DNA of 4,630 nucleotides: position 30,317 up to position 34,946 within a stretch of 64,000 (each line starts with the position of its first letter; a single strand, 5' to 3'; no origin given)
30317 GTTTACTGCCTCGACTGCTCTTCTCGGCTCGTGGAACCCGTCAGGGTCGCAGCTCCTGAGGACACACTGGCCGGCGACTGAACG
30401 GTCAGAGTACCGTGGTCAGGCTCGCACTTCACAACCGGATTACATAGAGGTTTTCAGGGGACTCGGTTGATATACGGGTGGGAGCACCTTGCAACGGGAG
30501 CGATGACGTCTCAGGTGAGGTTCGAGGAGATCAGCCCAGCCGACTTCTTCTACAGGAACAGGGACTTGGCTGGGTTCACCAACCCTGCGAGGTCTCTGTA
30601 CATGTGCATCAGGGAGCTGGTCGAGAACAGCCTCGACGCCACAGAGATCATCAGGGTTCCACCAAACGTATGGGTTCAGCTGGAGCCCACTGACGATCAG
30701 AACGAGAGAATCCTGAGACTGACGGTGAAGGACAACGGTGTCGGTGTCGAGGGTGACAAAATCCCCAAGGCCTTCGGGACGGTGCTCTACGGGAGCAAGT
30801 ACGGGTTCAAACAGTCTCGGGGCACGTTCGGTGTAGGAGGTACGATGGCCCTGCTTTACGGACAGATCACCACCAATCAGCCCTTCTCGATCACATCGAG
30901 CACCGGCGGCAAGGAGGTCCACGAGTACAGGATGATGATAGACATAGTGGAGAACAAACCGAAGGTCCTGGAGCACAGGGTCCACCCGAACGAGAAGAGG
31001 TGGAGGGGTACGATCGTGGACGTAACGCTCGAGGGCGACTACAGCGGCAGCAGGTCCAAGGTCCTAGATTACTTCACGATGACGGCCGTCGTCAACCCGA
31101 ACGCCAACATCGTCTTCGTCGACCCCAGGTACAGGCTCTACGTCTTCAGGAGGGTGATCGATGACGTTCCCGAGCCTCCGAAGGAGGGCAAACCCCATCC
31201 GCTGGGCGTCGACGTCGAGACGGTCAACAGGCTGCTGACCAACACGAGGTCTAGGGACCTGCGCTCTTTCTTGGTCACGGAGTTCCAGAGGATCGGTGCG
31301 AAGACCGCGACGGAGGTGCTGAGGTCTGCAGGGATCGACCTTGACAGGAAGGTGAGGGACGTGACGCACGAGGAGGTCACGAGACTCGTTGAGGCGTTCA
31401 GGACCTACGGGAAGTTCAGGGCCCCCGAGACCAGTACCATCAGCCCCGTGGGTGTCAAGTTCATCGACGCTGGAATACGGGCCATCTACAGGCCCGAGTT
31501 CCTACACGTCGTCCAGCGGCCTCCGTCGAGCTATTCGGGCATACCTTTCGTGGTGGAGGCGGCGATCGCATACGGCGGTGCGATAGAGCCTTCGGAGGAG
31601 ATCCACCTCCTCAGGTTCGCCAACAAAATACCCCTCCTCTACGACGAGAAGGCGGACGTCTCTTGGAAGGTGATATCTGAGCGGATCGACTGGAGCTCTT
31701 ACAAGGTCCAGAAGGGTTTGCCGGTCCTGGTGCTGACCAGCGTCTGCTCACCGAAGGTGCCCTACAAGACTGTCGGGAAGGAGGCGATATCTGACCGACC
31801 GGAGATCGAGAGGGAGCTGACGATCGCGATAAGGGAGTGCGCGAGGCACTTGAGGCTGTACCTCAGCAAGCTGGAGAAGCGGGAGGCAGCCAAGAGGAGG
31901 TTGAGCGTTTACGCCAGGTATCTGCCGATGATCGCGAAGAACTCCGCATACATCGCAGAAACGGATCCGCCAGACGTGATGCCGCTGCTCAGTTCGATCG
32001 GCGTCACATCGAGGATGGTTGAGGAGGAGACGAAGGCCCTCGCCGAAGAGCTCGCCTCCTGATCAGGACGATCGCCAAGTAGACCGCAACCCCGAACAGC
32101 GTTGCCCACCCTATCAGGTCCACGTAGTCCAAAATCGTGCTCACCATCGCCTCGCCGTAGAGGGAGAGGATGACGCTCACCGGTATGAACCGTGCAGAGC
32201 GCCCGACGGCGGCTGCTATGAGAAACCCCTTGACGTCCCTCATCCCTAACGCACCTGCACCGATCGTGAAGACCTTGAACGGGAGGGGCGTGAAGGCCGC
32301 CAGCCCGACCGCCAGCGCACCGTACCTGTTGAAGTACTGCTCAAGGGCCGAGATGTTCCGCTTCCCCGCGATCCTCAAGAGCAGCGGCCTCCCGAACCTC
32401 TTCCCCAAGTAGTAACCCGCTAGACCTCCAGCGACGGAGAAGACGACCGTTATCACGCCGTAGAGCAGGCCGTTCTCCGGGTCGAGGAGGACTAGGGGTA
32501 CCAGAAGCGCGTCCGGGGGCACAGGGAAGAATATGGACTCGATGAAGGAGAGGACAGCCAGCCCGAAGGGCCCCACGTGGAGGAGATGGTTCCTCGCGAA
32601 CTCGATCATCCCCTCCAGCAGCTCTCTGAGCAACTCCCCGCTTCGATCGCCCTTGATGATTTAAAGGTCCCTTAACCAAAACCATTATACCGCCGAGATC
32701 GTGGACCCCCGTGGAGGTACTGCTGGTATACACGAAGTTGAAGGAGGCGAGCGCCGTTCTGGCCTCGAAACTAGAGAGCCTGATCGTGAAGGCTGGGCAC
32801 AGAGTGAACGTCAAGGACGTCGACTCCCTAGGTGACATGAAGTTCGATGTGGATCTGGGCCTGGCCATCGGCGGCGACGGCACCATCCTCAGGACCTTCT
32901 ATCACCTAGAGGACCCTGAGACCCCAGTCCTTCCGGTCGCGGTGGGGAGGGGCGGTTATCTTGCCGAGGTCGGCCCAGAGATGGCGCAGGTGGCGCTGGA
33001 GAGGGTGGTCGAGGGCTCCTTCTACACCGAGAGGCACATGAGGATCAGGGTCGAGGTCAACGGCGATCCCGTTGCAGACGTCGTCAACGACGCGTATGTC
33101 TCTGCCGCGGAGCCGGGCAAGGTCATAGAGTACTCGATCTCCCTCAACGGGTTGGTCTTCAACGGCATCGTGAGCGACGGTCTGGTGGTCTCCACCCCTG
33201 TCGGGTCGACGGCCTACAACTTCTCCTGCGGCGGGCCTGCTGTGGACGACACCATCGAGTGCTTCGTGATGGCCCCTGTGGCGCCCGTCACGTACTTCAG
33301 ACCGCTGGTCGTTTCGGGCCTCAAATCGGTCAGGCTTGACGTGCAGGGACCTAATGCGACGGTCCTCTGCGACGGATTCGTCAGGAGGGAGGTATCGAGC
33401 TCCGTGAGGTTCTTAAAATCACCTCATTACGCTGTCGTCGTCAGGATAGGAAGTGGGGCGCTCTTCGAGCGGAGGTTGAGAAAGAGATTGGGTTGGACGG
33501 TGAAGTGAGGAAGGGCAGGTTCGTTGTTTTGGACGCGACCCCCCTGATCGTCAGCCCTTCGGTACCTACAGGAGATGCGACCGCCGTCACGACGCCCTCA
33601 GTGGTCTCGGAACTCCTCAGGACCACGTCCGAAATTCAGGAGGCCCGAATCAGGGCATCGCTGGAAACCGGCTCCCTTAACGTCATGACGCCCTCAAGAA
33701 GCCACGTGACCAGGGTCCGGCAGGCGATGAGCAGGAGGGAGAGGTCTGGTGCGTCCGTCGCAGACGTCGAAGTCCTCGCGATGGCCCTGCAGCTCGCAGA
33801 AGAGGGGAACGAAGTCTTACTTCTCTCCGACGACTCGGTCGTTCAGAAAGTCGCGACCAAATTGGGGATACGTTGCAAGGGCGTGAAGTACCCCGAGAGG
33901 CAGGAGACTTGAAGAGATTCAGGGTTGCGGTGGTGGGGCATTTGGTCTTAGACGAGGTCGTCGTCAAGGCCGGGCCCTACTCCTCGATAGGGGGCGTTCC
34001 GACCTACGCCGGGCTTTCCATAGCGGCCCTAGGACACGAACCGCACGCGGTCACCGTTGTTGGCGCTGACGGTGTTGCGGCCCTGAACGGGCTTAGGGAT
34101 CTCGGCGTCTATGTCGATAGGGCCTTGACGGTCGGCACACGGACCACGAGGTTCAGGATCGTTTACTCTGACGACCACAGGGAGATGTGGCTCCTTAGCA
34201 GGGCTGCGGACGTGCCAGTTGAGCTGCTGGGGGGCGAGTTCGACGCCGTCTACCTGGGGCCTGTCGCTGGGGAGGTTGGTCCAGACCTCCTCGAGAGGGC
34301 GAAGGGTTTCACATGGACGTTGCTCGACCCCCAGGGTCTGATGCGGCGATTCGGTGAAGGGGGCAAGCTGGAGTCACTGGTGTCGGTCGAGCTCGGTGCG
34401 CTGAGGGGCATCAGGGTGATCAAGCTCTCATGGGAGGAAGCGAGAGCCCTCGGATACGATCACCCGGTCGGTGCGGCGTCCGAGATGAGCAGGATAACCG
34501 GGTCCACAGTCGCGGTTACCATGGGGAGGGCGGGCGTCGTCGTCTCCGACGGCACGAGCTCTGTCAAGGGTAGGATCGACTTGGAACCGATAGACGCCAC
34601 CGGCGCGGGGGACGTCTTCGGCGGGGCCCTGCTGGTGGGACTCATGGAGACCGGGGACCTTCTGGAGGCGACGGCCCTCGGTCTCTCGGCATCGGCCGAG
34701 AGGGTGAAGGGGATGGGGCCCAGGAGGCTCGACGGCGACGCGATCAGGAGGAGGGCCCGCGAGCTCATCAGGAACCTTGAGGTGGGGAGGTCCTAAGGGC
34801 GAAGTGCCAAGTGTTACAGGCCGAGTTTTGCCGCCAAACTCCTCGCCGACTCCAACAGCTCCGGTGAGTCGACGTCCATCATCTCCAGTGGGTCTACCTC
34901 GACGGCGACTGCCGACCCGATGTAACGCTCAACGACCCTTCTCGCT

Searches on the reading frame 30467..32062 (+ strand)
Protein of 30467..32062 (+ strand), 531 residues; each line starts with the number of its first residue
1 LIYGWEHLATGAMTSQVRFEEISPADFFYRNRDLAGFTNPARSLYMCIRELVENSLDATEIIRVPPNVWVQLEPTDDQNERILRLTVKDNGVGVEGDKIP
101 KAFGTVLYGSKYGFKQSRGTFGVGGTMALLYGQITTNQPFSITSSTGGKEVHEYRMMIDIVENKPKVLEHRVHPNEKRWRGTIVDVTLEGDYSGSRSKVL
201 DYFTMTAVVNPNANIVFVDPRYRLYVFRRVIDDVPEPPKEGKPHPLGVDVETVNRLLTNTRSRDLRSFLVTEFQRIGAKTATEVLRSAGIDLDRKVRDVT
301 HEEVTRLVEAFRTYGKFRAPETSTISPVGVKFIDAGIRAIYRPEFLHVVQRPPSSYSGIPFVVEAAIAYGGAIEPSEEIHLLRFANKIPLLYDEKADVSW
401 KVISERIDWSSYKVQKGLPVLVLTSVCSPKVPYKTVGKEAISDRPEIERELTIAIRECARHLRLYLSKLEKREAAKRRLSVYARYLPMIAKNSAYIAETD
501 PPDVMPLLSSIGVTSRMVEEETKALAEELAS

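Call 76: search_protein_families(library=pfam, proteins=[window:30467-32062:+], max_evalue=0.00001)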
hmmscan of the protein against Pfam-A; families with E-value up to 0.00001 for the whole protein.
window:30467-32062:+ (531 aa): 4 families
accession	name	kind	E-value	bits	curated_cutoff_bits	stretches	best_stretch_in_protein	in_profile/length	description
PF09239.17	Topo-VIb_trans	-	8.9e-57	191.7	24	1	320-477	1-158/159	Topoisomerase VI B subunit, transducer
PF02518.31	HATPase_c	-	8.3e-08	33.1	26.4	1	42-124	4-74/111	Histidine kinase-, DNA gyrase B-, and HSP90-like ATPase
PF05833.16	NFACT_N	-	2.2e-07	30.5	31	1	237-314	162-239/456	NFACT N-terminal and middle domains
PF13589.12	HATPase_c_3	-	6.4e-06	26.7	25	0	47-164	6-111/137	Histidine kinase-, DNA gyrase B-, and HSP90-like ATPase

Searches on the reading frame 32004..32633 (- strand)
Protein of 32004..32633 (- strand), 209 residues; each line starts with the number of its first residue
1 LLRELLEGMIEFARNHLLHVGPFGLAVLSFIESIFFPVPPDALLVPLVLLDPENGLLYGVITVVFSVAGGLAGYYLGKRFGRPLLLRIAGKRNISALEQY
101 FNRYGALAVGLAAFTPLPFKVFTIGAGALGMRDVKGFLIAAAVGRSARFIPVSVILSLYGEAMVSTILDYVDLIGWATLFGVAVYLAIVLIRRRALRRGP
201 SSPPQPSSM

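Call 76: search_protein_families(library=pfam, proteins=[window:32004-32633:-], max_evalue=0.00001)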
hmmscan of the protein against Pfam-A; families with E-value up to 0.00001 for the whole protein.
window:32004-32633:- (209 aa): 1 family
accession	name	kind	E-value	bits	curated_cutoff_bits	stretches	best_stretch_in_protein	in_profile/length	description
PF09335.16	VTT_dom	-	5.3e-14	53.2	33.9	1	42-156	5-121/123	VTT domain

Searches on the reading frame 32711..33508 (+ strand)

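Call 76: search_protein_families(library=pfam, proteins=[window:32711-33508:+], max_evalue=0.00001)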
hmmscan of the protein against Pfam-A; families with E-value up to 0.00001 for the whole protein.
window:32711-33508:+ (265 aa): 2 families
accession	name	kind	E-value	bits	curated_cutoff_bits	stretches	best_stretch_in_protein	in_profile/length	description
PF20143.4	NAD_kinase_C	-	2.3e-19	69.8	23.7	1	126-245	2-125/126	ATP-NAD kinase C-terminal domain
PF01513.26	NAD_kinase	-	6.3e-13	49.6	25.5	1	44-103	70-129/130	ATP-NAD kinase N-terminal domain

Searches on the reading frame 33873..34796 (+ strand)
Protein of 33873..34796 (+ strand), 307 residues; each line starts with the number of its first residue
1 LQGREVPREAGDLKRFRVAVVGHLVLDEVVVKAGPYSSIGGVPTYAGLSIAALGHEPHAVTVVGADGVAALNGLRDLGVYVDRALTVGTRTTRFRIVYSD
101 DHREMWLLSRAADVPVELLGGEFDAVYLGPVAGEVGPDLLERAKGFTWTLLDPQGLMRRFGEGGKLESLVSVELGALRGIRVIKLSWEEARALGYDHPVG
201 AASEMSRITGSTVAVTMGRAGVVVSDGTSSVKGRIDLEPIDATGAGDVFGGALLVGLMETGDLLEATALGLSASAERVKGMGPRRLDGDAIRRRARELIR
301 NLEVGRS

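Call 76: search_protein_families(library=pfam, proteins=[window:33873-34796:+], max_evalue=0.00001)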
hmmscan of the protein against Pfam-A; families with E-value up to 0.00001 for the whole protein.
window:33873-34796:+ (307 aa): 1 family
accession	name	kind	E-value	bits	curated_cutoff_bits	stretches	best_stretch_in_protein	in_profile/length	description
PF00294.29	PfkB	-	3.3e-15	56.7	25.8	1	203-283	213-295/302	pfkB family carbohydrate kinase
